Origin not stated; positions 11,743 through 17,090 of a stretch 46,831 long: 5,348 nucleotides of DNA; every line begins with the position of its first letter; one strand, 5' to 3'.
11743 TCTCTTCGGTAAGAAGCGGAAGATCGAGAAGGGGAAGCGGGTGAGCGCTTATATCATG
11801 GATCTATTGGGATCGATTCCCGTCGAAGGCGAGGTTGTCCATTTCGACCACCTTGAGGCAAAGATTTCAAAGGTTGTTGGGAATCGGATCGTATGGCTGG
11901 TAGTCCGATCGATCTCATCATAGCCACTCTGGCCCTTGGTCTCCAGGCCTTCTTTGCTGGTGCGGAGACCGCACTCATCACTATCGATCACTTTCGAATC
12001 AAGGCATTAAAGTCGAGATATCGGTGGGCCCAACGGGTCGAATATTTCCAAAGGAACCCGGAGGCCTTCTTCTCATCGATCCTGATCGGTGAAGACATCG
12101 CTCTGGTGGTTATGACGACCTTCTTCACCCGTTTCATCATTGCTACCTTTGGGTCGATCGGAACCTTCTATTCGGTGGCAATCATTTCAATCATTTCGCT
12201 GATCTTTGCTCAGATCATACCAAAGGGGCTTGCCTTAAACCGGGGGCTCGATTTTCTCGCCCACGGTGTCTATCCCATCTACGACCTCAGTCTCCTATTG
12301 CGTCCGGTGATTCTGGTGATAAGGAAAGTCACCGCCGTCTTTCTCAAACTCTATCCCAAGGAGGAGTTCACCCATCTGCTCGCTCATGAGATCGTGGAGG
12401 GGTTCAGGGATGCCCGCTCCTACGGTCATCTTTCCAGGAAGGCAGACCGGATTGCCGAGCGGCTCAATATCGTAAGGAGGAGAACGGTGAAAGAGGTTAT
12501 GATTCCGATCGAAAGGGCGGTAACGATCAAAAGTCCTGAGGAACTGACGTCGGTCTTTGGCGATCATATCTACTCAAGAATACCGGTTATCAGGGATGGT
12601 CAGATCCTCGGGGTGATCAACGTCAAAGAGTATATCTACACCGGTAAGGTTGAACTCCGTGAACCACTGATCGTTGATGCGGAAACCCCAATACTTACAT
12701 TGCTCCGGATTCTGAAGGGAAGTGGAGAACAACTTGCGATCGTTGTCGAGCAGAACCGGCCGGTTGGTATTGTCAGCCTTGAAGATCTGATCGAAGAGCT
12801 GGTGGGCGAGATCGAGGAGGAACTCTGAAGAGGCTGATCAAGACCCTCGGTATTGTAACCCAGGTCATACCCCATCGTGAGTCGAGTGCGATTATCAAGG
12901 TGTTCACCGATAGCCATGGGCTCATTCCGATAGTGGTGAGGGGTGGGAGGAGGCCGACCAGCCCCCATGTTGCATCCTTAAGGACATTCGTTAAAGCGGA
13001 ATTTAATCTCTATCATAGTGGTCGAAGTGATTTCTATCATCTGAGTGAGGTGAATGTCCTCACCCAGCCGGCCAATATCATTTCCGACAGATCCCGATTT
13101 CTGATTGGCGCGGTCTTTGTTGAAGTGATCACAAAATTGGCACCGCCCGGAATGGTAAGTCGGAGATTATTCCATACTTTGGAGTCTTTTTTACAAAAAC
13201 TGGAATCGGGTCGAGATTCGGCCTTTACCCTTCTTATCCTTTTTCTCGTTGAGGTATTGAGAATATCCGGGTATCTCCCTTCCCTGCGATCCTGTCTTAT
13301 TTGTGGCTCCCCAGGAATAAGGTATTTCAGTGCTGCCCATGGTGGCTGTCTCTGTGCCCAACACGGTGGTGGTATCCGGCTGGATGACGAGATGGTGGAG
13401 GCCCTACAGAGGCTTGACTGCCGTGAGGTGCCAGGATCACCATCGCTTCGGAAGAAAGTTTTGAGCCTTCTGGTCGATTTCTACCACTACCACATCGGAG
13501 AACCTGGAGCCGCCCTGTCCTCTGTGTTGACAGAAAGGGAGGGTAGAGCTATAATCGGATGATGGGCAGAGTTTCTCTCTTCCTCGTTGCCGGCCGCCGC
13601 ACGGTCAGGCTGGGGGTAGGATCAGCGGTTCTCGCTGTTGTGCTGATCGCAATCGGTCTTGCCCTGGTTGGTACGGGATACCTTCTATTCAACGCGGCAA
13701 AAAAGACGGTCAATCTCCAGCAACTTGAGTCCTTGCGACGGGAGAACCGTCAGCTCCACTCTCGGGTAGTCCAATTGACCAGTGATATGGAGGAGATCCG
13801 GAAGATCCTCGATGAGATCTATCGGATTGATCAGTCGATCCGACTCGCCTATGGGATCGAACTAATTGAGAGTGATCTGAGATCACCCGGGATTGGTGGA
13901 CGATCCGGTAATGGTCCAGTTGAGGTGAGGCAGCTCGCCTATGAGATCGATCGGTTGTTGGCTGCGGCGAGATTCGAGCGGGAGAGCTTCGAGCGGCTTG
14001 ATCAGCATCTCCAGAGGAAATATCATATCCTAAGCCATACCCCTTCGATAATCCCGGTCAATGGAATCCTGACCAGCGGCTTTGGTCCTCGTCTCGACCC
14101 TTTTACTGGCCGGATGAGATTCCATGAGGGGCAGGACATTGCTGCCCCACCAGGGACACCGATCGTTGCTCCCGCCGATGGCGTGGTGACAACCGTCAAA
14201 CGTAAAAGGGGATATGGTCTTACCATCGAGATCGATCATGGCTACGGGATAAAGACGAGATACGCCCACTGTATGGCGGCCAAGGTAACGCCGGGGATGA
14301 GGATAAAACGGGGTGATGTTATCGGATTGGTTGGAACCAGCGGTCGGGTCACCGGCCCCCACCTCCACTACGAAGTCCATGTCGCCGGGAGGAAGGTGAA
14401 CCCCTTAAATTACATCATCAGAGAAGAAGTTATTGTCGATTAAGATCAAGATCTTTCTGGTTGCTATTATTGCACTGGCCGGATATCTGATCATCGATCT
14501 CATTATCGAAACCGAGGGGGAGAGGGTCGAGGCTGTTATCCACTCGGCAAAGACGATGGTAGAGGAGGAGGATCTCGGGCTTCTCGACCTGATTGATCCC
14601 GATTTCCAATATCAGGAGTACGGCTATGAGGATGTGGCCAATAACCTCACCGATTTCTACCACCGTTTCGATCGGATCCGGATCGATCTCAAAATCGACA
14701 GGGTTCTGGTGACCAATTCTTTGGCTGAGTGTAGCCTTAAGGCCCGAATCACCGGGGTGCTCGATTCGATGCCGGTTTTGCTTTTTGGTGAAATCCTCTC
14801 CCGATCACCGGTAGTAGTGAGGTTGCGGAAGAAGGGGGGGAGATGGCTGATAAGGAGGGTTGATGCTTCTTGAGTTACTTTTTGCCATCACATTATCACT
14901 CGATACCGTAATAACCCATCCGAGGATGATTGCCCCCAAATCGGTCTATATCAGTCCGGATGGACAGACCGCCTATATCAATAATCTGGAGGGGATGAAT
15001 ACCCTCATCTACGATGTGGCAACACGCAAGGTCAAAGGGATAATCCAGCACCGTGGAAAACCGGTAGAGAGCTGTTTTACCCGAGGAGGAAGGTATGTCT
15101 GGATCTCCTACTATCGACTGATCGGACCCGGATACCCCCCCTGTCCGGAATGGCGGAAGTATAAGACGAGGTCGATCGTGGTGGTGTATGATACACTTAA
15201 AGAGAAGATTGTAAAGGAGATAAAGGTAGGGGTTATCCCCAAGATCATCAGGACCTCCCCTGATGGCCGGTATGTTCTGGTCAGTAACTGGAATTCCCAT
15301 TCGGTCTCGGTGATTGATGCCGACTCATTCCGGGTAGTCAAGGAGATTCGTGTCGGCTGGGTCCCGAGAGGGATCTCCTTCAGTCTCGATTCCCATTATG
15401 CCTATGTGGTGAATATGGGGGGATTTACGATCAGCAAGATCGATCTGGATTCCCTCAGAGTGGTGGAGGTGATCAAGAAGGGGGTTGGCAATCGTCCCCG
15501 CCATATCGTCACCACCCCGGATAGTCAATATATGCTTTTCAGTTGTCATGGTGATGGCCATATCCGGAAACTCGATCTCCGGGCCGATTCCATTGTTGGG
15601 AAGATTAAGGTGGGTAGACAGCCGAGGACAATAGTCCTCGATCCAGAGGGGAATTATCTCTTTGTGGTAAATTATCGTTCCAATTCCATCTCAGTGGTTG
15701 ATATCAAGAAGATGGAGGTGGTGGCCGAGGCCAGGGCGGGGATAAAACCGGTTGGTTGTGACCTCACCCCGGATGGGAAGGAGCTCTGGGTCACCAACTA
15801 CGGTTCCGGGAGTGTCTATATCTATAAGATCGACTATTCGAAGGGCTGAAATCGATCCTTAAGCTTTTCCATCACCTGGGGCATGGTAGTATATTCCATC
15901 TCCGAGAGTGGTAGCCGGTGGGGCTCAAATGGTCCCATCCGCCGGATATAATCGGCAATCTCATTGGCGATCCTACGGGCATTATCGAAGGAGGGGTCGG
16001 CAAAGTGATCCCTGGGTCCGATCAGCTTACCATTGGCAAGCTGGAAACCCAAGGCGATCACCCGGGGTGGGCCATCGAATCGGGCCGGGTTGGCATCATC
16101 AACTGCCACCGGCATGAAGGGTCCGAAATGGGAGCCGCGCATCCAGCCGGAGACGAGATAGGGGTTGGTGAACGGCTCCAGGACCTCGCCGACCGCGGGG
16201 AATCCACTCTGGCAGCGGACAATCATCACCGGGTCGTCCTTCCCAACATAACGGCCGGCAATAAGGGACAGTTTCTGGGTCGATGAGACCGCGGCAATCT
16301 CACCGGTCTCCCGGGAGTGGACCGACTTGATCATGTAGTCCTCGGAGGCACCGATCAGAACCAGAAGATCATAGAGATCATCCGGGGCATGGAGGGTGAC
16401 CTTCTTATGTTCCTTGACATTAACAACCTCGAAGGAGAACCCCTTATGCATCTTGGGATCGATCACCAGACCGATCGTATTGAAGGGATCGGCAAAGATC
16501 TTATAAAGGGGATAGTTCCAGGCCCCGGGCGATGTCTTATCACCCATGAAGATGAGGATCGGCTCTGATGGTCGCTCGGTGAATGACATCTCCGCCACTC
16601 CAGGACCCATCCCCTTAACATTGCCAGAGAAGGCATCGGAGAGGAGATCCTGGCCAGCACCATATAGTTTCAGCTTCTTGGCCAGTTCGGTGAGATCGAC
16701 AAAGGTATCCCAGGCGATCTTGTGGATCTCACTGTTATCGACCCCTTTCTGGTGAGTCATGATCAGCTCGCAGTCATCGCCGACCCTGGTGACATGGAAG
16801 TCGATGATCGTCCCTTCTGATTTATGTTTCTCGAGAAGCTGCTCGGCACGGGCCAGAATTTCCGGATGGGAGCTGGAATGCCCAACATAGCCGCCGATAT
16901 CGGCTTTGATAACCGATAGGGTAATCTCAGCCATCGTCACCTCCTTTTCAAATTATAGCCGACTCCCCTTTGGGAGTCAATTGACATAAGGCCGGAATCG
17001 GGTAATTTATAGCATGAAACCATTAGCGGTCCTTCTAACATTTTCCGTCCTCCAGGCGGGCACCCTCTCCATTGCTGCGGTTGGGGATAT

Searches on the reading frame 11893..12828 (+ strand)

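Call 65: search_protein_families(library=pfam, proteins=[window:11893-12828:+], max_evalue=0.00001)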
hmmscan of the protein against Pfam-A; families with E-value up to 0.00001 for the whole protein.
window:11893-12828:+ (311 aa): 2 families
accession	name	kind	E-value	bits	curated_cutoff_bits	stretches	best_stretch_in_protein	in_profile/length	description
PF01595.25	CNNM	-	3.6e-29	102.2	28.4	1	9-155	1-150/181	Cyclin M transmembrane N-terminal domain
PF00571.33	CBS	-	1.1e-11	45.3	24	1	256-304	7-56/57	CBS domain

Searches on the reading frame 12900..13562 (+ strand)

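Call 66: search_protein_families(library=pfam, proteins=[window:12900-13562:+], max_evalue=0.00001)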
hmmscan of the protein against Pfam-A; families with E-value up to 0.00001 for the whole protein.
window:12900-13562:+ (220 aa): 2 families
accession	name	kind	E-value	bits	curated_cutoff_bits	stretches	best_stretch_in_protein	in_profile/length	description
PF02565.21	RecO_C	-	5.6e-20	72.1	22.1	1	62-202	2-152/157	Recombination protein O C terminal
PF11967.14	RecO_N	-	5.6e-07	29.9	27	1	1-54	25-77/80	Recombination protein O N terminal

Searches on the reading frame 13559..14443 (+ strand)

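Call 66: search_protein_families(library=pfam, proteins=[window:13559-14443:+], max_evalue=0.00001)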
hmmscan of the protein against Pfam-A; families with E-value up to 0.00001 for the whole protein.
window:13559-14443:+ (294 aa): 1 family
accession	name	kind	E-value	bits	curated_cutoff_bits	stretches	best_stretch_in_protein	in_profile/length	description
PF01551.29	Peptidase_M23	-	8.1e-33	112.9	28.7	1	187-282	1-96/96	Peptidase family M23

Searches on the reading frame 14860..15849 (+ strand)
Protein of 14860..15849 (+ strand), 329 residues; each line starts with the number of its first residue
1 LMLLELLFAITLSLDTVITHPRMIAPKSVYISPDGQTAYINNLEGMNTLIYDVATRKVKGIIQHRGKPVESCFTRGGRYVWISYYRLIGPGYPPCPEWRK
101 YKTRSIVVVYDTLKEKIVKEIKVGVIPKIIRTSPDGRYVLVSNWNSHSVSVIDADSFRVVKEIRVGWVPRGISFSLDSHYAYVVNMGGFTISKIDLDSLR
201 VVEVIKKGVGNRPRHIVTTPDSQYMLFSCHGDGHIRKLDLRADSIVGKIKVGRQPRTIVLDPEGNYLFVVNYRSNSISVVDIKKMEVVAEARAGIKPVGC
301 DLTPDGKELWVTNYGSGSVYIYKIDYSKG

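Call 66: search_protein_families(library=pfam, proteins=[window:14860-15849:+], max_evalue=0.00001)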
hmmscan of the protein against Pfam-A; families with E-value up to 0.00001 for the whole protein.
window:14860-15849:+ (329 aa): 5 families
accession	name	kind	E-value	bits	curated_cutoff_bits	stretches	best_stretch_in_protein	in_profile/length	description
PF02239.22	Cytochrom_D1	-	6.8e-19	68.1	25.5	1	107-163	59-115/368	Cytochrome D1 heme domain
PF25174.1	Beta-prop_THOC3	-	3.3e-17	62.8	305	1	215-324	51-158/272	THOC3 beta-propeller domain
PF10282.15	Lactonase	-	1e-16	61.6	21.7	1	166-284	190-322/344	Lactonase, 7-bladed beta-propeller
PF21783.3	YNCE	-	5.9e-12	46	27.1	0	118-172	277-331/339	YNCE-like beta-propeller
PF23414.1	Beta-prop_EML_2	-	6.4e-10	39.3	90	1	219-325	7-111/266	Echinoderm microtubule-associated protein second beta-propeller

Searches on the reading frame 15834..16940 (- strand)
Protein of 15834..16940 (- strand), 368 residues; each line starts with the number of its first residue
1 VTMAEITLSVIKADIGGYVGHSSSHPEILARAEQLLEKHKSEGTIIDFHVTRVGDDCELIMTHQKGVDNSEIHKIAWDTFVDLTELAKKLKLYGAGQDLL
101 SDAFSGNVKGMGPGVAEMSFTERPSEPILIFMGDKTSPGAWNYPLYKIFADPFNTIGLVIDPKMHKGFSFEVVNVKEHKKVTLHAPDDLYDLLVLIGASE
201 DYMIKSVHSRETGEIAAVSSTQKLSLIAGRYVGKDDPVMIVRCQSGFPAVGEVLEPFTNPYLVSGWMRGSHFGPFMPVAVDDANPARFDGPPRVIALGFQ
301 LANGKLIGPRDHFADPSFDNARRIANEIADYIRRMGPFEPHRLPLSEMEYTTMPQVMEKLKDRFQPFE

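Call 66: search_protein_families(library=pfam, proteins=[window:15834-16940:-], max_evalue=0.00001)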
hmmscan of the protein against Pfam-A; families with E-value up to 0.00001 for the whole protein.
window:15834-16940:- (368 aa): 1 family
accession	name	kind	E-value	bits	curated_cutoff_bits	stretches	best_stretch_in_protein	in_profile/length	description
PF01950.21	FBPase_3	-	2.5e-186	619.5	25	1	5-365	1-361/361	Fructose-1,6-bisphosphatase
